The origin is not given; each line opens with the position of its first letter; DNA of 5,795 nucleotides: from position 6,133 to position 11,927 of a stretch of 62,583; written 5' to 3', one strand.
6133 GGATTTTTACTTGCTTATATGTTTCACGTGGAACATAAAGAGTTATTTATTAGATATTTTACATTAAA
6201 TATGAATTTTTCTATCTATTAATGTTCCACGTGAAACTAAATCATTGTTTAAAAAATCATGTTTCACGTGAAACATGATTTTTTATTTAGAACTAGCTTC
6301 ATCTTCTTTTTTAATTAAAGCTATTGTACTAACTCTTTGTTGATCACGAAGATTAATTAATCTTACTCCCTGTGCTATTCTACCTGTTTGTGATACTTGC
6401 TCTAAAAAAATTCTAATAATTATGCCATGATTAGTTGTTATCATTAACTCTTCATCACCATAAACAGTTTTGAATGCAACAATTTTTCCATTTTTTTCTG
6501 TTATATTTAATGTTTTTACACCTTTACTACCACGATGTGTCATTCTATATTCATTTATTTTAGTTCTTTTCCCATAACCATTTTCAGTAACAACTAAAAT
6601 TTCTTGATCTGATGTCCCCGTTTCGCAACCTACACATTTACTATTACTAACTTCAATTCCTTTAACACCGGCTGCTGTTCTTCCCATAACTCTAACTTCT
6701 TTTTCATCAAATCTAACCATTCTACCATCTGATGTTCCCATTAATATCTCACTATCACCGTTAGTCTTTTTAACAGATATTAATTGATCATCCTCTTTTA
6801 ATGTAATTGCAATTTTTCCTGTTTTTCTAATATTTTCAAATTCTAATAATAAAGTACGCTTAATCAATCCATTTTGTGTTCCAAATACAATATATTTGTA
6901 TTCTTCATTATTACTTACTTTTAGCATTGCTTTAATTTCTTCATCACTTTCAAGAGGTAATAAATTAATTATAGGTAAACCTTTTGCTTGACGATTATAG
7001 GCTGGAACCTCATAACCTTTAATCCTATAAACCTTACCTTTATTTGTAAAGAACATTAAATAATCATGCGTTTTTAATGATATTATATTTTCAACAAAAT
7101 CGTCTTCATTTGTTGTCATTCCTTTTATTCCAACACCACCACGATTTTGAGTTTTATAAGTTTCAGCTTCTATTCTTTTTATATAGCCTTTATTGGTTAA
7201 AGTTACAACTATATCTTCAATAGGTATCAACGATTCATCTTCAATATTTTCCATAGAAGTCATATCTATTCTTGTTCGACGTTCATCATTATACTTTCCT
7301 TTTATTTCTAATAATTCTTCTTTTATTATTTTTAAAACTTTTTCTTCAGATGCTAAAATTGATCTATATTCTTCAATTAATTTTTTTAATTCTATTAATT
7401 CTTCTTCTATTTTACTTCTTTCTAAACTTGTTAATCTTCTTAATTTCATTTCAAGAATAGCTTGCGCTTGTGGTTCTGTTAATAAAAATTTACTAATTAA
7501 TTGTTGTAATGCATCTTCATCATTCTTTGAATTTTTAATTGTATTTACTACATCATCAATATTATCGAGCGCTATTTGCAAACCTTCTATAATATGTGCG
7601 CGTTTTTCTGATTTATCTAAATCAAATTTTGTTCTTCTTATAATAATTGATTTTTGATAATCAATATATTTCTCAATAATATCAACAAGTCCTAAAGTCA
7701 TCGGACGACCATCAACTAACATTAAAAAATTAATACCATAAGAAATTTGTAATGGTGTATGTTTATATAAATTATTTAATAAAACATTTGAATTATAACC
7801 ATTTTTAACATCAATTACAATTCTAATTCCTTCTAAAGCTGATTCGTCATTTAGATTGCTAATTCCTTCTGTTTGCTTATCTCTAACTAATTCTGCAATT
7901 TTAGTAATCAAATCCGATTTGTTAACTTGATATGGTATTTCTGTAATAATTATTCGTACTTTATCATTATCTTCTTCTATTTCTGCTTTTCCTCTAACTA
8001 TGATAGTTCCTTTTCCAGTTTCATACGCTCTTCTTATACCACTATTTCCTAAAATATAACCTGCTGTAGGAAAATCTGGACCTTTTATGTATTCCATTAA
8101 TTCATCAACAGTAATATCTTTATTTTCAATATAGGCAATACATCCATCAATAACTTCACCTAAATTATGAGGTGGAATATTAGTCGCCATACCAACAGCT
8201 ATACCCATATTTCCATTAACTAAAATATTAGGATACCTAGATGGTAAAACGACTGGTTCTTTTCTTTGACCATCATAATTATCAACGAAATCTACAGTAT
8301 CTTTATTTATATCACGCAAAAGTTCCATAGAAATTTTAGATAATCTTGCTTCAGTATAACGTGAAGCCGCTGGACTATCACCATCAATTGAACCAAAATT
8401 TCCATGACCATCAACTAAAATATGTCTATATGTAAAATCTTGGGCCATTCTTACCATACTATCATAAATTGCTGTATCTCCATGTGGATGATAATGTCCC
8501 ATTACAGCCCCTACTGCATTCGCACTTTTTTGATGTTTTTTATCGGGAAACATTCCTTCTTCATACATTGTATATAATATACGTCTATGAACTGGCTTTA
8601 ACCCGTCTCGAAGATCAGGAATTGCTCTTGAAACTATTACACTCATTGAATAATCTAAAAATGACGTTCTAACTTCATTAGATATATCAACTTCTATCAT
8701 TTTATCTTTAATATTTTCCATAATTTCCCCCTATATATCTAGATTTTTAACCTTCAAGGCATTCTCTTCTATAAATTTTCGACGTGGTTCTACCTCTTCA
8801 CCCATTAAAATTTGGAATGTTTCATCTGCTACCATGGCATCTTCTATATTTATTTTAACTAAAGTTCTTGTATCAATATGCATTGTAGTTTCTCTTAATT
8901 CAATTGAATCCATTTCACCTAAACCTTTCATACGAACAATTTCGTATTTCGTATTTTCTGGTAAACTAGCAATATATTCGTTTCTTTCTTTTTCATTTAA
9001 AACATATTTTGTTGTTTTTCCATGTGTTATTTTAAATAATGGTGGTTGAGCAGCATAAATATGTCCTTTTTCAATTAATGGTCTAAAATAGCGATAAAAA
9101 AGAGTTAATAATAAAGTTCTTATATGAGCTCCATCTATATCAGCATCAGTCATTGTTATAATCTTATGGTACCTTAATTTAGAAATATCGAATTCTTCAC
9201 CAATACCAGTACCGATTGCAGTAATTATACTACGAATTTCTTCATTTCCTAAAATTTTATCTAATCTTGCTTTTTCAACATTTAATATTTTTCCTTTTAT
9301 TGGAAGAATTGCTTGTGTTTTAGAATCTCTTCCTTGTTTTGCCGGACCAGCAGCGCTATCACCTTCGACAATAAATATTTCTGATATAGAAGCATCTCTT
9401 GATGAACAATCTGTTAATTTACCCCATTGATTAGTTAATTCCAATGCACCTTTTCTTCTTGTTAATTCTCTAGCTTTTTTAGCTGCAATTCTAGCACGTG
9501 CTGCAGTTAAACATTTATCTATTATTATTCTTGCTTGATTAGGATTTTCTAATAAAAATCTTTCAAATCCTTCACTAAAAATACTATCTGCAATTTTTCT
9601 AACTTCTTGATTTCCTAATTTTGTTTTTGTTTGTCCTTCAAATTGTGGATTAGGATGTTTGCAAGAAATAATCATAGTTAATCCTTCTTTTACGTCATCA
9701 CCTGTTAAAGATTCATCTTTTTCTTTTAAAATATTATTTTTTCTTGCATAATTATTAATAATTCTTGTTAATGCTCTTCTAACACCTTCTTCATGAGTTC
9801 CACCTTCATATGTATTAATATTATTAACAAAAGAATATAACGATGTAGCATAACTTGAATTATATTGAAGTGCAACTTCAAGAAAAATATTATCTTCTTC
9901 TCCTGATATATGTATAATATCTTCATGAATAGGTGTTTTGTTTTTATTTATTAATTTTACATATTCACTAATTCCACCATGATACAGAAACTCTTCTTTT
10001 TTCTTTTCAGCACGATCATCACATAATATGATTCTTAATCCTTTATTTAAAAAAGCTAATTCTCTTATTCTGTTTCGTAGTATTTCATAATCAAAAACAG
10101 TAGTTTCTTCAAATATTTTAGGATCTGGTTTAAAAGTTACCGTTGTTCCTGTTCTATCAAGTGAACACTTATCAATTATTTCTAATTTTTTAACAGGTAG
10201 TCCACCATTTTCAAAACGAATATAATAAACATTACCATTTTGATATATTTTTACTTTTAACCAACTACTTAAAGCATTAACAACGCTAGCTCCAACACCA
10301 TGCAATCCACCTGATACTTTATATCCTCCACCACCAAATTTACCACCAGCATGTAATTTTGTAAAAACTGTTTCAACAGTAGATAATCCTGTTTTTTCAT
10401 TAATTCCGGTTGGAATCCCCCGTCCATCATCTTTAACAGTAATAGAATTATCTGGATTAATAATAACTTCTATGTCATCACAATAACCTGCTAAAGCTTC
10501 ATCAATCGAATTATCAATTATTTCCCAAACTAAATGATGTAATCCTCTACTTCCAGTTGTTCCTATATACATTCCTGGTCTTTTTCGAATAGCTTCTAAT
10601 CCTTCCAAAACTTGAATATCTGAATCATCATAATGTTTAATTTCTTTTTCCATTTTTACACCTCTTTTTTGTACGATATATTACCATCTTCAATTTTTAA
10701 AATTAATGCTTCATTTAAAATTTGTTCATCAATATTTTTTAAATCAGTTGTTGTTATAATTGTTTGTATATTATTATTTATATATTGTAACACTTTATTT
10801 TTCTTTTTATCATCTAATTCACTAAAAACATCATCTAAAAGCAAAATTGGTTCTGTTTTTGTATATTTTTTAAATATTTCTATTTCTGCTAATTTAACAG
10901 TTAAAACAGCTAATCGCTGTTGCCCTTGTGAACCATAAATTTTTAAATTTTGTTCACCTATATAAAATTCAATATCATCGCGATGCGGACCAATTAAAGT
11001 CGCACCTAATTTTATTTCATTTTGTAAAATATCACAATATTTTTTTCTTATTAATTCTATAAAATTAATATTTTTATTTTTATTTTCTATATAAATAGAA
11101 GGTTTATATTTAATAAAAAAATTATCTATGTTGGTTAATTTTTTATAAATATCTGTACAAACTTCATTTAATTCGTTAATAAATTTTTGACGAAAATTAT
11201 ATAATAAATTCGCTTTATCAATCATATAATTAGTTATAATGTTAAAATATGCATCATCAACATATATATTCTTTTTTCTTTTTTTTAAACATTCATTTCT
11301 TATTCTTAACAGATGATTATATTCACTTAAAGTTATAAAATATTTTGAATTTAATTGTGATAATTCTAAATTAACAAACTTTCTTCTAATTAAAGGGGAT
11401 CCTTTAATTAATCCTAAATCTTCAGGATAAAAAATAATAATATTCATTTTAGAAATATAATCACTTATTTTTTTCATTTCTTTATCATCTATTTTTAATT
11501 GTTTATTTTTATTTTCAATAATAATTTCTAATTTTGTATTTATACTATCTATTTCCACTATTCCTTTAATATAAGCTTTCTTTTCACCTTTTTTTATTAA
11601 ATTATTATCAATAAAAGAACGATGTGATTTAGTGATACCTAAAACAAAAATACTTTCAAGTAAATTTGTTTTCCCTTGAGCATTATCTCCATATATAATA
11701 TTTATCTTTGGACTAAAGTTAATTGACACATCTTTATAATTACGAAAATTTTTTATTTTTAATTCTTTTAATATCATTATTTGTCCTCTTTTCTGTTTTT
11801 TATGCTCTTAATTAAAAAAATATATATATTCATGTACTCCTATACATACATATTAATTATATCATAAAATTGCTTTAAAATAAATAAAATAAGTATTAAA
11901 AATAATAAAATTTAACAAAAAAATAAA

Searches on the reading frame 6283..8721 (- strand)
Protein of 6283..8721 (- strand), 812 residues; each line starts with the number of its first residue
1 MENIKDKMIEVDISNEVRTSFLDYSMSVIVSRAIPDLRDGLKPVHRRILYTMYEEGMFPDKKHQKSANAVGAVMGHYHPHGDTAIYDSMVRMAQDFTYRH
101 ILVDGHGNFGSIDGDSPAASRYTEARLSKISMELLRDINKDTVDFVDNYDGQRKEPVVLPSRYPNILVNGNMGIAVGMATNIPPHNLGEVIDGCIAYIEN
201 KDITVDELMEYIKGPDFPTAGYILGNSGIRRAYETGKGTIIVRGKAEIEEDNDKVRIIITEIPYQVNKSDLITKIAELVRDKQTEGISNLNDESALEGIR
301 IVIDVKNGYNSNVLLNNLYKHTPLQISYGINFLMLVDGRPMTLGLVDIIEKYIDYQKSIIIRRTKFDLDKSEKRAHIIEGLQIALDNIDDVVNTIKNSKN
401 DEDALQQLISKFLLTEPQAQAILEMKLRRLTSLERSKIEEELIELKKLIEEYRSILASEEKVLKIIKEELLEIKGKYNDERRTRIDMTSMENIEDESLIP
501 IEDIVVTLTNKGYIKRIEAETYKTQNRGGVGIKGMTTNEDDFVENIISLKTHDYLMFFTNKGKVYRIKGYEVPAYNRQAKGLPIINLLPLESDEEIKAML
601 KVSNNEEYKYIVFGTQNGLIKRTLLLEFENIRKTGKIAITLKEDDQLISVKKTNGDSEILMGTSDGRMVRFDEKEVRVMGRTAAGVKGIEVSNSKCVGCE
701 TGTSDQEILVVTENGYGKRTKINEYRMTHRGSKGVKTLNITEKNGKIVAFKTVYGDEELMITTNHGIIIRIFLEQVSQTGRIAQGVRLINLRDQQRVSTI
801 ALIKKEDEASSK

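Call 5: search_protein_families(library=pfam, proteins=[window:6283-8721:-])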
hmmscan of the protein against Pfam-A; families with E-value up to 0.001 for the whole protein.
window:6283-8721:- (812 aa): 2 families
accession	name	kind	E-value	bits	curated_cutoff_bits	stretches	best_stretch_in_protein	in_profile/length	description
PF00521.26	DNA_topoisoIV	-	3.4e-165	550.5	31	1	32-470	1-431/432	DNA gyrase/topoisomerase IV, subunit A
PF03989.18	DNA_gyraseA_C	-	3.8e-73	241.1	27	6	706-752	1-46/48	DNA gyrase C-terminal domain, beta-propeller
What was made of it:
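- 6283..8721 (-): gyrA, the upstream neighbour of the array. Call 5 (DNA_topoisoIV, 3e-165, plus six GyrA C-terminal repeats).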

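Call 11: find_encoding_contigs(protein=window:6283-8721:-, flank=10000, max_places=6)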
Protein window:6283-8721:- (812 aa): 4 contigs read that carry it; 4 places shown.
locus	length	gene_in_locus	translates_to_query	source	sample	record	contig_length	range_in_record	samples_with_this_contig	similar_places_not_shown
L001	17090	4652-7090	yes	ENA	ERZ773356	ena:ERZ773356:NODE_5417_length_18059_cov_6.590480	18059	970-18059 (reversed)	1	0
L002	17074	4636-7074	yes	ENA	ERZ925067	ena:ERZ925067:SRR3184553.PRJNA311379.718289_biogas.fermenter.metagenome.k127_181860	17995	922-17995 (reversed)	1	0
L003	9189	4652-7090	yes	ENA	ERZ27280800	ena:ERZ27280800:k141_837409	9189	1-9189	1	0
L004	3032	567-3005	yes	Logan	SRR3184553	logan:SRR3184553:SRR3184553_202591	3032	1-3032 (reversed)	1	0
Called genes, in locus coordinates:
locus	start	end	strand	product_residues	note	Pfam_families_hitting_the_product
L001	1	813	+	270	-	?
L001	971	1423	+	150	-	PF06338:ComK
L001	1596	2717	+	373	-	PF02463:SMC_N, PF13476:AAA_23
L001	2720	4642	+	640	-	PF02518:HATPase_c, PF00204:DNA_gyraseB, PF01751:Toprim, PF00986:DNA_gyraseB_C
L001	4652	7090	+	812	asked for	PF00521:DNA_topoisoIV, PF03989:DNA_gyraseA_C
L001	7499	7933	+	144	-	PF00383:dCMP_cyt_deam_1, PF14437:MafB19-deam, PF14439:Bd3614-deam (weak)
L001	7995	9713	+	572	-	PF05496:RuvB_N (faint), PF13177:DNA_pol3_delta2, PF00004:AAA, PF22608:DNAX_ATPase_lid, PF12169:DNA_pol3_gamma3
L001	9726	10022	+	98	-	PF02575:YbaB_DNA_bd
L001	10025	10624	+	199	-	PF21176:RecR_HhH, PF02132:RecR_ZnF, PF01751:Toprim, PF13662:Toprim_4, PF21175:RecR_C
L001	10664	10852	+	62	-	PF07441:BofA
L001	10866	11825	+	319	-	PF13177:DNA_pol3_delta2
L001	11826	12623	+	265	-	PF04468:PSP1, PF28472:PSP1_3rd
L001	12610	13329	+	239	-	PF01135:PCMT (weak), PF05175:MTS, PF05971:Methyltransf_10, PF02384:N6_Mtase (weak), PF03602:Cons_hypoth95 (weak), PF13847:Methyltransf_31, PF08241:Methyltransf_11, PF13649:Methyltransf_25, +4 more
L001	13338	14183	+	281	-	PF00590:TP_methylase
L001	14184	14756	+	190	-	PF01195:Pept_tRNA_hydro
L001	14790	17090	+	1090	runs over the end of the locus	?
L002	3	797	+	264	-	?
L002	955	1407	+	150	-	PF06338:ComK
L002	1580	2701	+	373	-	PF02463:SMC_N, PF13476:AAA_23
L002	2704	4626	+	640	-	PF02518:HATPase_c, PF00204:DNA_gyraseB, PF01751:Toprim, PF00986:DNA_gyraseB_C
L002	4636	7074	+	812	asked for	PF00521:DNA_topoisoIV, PF03989:DNA_gyraseA_C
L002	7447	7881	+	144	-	PF00383:dCMP_cyt_deam_1, PF14437:MafB19-deam, PF14439:Bd3614-deam (weak)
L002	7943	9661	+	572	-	PF05496:RuvB_N (faint), PF13177:DNA_pol3_delta2, PF00004:AAA, PF22608:DNAX_ATPase_lid, PF12169:DNA_pol3_gamma3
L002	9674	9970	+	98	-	PF02575:YbaB_DNA_bd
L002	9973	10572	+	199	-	PF21176:RecR_HhH, PF02132:RecR_ZnF, PF01751:Toprim, PF13662:Toprim_4, PF21175:RecR_C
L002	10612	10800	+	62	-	PF07441:BofA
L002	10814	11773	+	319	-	PF13177:DNA_pol3_delta2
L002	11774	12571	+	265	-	PF04468:PSP1, PF28472:PSP1_3rd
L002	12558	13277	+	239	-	PF01135:PCMT (weak), PF05175:MTS, PF05971:Methyltransf_10, PF02384:N6_Mtase (weak), PF03602:Cons_hypoth95 (weak), PF13847:Methyltransf_31, PF08241:Methyltransf_11, PF13649:Methyltransf_25, +4 more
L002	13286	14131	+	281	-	PF00590:TP_methylase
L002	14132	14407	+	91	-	PF01195:Pept_tRNA_hydro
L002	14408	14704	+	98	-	PF01195:Pept_tRNA_hydro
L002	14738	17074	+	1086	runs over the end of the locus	?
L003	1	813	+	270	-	?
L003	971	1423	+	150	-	PF06338:ComK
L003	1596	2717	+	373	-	PF02463:SMC_N, PF13476:AAA_23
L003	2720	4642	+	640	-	PF02518:HATPase_c, PF00204:DNA_gyraseB, PF01751:Toprim, PF00986:DNA_gyraseB_C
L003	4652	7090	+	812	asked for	PF00521:DNA_topoisoIV, PF03989:DNA_gyraseA_C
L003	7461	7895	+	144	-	PF00383:dCMP_cyt_deam_1, PF14437:MafB19-deam, PF14439:Bd3614-deam (weak)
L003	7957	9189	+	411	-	?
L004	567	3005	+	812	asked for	PF00521:DNA_topoisoIV, PF03989:DNA_gyraseA_C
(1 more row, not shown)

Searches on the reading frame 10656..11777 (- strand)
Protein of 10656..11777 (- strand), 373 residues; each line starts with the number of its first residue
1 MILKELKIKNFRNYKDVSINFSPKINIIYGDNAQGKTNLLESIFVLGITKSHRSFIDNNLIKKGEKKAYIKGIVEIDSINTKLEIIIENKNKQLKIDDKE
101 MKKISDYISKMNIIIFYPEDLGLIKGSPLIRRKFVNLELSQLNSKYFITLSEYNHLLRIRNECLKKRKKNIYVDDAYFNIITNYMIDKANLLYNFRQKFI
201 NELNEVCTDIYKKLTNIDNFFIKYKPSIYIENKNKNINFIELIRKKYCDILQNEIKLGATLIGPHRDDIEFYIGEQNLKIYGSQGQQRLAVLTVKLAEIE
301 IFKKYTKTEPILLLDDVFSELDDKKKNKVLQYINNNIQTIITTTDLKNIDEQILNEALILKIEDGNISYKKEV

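Call 5: search_protein_families(library=pfam, proteins=[window:10656-11777:-])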
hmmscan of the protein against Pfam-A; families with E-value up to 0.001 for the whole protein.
window:10656-11777:- (373 aa): 4 families
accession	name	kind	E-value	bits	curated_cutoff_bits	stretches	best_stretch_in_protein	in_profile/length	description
PF02463.25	SMC_N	-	6.3e-25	88.3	40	1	3-347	2-200/220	RecF/RecN/SMC N terminal domain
PF13476.12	AAA_23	-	2e-09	38.8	27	1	5-341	1-197/201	AAA domain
PF13514.12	AAA_27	-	0.00064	19.8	22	0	1-44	1-47/206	AAA domain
PF13175.12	AAA_15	-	0.00092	19.4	32.1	0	1-344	1-260/374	AAA ATPase domain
